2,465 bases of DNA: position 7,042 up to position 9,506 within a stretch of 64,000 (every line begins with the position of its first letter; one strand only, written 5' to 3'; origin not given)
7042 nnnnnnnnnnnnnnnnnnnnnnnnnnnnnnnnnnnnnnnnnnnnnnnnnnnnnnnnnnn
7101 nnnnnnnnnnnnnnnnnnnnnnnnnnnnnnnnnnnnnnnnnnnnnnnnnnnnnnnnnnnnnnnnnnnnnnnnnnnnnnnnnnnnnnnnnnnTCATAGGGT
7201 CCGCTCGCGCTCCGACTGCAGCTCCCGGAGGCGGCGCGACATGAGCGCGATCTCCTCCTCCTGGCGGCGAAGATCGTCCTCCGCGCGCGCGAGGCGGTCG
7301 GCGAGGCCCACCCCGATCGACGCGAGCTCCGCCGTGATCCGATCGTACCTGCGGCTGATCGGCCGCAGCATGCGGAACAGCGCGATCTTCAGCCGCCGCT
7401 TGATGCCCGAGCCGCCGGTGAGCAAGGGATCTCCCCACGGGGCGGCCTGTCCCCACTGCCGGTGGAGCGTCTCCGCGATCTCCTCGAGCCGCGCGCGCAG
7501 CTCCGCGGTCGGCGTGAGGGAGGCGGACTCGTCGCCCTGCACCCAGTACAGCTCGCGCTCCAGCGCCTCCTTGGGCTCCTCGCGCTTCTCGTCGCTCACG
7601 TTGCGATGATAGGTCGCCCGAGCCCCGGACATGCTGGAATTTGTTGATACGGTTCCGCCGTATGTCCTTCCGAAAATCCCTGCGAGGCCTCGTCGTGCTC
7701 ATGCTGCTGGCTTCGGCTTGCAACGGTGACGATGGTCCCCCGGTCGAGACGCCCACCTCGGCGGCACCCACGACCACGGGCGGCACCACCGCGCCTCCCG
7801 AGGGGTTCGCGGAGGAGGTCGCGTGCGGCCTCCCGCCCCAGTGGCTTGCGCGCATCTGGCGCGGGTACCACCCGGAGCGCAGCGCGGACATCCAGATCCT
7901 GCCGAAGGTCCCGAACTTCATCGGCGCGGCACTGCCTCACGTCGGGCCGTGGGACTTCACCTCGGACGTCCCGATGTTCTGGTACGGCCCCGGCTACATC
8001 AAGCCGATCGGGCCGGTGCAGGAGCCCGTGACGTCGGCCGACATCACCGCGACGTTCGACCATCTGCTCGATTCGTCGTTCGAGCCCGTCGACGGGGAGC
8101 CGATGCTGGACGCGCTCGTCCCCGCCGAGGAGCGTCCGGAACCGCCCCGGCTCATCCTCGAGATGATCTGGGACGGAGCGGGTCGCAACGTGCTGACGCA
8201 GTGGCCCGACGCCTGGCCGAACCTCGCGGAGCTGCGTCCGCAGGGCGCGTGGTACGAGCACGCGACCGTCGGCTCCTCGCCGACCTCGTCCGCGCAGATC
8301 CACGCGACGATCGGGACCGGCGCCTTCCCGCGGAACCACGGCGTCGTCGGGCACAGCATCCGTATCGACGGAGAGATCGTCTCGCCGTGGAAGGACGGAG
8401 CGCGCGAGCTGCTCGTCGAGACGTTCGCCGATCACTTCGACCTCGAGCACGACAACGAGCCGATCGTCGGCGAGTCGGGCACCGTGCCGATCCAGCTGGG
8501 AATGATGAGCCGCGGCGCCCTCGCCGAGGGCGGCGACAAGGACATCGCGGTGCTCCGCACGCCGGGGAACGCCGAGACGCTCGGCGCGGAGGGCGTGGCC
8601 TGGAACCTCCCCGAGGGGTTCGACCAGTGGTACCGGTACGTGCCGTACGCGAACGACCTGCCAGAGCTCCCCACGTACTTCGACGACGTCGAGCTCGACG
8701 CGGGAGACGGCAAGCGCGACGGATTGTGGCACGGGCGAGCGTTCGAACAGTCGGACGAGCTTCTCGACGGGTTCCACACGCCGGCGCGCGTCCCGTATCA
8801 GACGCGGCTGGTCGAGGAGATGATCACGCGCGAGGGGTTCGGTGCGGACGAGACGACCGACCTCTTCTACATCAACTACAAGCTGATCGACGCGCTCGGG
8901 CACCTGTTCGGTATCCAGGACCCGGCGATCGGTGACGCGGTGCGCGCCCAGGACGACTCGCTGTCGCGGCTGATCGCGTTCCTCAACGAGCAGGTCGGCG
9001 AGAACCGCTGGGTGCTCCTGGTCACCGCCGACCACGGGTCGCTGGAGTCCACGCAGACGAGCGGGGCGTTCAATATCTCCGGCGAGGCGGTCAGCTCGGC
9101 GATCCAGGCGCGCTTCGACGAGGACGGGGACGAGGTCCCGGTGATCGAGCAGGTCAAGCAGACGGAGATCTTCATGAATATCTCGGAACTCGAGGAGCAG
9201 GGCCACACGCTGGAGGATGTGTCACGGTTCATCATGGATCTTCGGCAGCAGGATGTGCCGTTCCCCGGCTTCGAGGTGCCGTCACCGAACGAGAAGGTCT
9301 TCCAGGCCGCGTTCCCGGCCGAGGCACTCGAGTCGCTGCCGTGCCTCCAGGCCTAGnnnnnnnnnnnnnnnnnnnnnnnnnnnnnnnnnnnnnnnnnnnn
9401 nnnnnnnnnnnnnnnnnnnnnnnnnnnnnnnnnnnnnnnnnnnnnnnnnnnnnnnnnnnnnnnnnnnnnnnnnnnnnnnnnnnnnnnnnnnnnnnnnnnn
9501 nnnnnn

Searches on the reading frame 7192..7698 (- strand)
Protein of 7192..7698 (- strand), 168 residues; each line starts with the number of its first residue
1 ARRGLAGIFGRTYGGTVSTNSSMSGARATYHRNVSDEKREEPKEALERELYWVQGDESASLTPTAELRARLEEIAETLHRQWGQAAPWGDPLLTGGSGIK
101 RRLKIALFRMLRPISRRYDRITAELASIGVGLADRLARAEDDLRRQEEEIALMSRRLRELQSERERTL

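Call 36: search_protein_families(library=pfam, proteins=[window:7192-7698:-], max_evalue=0.01)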
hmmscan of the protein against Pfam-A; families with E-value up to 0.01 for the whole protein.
window:7192-7698:- (168 aa): 1 family
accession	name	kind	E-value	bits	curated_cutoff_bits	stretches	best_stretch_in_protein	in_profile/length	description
PF08614.16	ATG16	-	0.0038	17.8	33.7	0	132-165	100-133/200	Autophagy protein 16 (ATG16)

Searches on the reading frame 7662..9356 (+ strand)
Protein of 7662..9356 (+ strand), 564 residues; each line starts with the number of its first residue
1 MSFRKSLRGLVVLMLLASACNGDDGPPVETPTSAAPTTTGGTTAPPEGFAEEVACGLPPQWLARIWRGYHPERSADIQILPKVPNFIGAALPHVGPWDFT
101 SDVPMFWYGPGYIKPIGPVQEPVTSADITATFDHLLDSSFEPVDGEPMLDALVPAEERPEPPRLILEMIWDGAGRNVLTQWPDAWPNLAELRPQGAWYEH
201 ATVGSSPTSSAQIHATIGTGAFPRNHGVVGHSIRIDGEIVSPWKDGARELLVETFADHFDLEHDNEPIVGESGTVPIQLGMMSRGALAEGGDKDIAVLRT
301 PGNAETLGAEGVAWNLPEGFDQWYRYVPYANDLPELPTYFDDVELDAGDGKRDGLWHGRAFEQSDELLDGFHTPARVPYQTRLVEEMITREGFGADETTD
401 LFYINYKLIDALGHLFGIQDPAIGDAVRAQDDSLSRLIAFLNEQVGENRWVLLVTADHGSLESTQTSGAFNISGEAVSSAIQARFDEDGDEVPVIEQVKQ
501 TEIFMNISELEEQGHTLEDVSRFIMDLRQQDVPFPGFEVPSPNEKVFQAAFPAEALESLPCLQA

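Call 8: search_protein_families(library=pfam, proteins=[window:7662-9356:+], max_evalue=0.01)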
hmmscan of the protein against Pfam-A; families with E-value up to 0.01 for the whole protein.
window:7662-9356:+ (564 aa): 4 families
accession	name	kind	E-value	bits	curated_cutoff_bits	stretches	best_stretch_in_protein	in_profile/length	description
PF01663.27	Phosphodiest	-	1e-23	85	23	1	170-471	6-231/342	Type I phosphodiesterase / nucleotide pyrophosphatase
PF00884.28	Sulfatase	-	0.00015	21.6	25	0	378-461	179-245/301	Sulfatase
PF01676.23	Metalloenzyme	-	0.00071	19.6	24.3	1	397-466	145-208/252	Metalloenzyme superfamily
PF08665.17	PglZ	-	0.0049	17.3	25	1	398-462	113-174/179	PglZ domain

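Call 23: search_protein_families(library=ncbifam, proteins=[window:7662-9356:+], max_evalue=0.01)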
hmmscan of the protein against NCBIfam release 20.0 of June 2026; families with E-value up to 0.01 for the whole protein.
window:7662-9356:+ (564 aa): 3 families
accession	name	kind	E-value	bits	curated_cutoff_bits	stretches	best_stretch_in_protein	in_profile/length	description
NF042991.1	alk_phos_PafA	equivalog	6.4e-24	84.3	650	1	381-527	285-436/554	alkaline phosphatase PafA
NF051873.1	AlkPhosPhoY32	equivalog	4.1e-06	25.6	1000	1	387-460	268-339/539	alkaline phosphatase PhoY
TIGR01307.1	pgm_bpd_ind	equivalog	0.00046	18.8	330.65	1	397-467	383-447/504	2,3-bisphosphoglycerate-independent phosphoglycerate mutase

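Call 27: search_solved_structures(query=window:7662-9356:+, max_evalue=0.001, show_alignments=2)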
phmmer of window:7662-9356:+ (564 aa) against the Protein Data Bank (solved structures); distinct sequences matched with E-value up to 0.001: 11.
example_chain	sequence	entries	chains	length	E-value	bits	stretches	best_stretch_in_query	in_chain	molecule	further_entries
5too_A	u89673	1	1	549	2.7e-10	42.5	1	383-471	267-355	Alkaline phosphatase PafA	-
5tj3_A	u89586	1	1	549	3.5e-10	42.2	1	383-471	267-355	Alkaline phosphatase PafA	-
7mw8_D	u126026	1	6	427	8.8e-06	27.6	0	400-464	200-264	Phosphodiesterase-nucleotide pyrophosphatase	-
2gsn_A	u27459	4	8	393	1.4e-05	27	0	400-464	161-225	phosphodiesterase-nucleotide pyrophosphatase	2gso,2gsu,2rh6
6f2t_A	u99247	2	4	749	0.00019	23.2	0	160-232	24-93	Ectonucleotide pyrophosphatase/phosphodiesterase family member 3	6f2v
6f30_A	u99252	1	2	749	0.00019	23.2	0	160-232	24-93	Ectonucleotide pyrophosphatase/phosphodiesterase family member 3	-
6f2y_A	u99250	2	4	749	0.00019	23.2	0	160-232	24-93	Ectonucleotide pyrophosphatase/phosphodiesterase family member 3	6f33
6g4g_A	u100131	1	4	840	0.00025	22.8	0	159-232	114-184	Ectonucleotide pyrophosphatase/phosphodiesterase family member 3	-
7n1s_A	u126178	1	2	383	0.00046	22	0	401-464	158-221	Phosphodiesterase-nucleotide pyrophosphatase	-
5ven_A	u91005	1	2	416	0.00062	21.5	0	369-463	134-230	Ectonucleotide pyrophosphatase/phosphodiesterase family member 5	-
5veo_A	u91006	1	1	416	0.00062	21.5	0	369-463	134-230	Ectonucleotide pyrophosphatase/phosphodiesterase family member 5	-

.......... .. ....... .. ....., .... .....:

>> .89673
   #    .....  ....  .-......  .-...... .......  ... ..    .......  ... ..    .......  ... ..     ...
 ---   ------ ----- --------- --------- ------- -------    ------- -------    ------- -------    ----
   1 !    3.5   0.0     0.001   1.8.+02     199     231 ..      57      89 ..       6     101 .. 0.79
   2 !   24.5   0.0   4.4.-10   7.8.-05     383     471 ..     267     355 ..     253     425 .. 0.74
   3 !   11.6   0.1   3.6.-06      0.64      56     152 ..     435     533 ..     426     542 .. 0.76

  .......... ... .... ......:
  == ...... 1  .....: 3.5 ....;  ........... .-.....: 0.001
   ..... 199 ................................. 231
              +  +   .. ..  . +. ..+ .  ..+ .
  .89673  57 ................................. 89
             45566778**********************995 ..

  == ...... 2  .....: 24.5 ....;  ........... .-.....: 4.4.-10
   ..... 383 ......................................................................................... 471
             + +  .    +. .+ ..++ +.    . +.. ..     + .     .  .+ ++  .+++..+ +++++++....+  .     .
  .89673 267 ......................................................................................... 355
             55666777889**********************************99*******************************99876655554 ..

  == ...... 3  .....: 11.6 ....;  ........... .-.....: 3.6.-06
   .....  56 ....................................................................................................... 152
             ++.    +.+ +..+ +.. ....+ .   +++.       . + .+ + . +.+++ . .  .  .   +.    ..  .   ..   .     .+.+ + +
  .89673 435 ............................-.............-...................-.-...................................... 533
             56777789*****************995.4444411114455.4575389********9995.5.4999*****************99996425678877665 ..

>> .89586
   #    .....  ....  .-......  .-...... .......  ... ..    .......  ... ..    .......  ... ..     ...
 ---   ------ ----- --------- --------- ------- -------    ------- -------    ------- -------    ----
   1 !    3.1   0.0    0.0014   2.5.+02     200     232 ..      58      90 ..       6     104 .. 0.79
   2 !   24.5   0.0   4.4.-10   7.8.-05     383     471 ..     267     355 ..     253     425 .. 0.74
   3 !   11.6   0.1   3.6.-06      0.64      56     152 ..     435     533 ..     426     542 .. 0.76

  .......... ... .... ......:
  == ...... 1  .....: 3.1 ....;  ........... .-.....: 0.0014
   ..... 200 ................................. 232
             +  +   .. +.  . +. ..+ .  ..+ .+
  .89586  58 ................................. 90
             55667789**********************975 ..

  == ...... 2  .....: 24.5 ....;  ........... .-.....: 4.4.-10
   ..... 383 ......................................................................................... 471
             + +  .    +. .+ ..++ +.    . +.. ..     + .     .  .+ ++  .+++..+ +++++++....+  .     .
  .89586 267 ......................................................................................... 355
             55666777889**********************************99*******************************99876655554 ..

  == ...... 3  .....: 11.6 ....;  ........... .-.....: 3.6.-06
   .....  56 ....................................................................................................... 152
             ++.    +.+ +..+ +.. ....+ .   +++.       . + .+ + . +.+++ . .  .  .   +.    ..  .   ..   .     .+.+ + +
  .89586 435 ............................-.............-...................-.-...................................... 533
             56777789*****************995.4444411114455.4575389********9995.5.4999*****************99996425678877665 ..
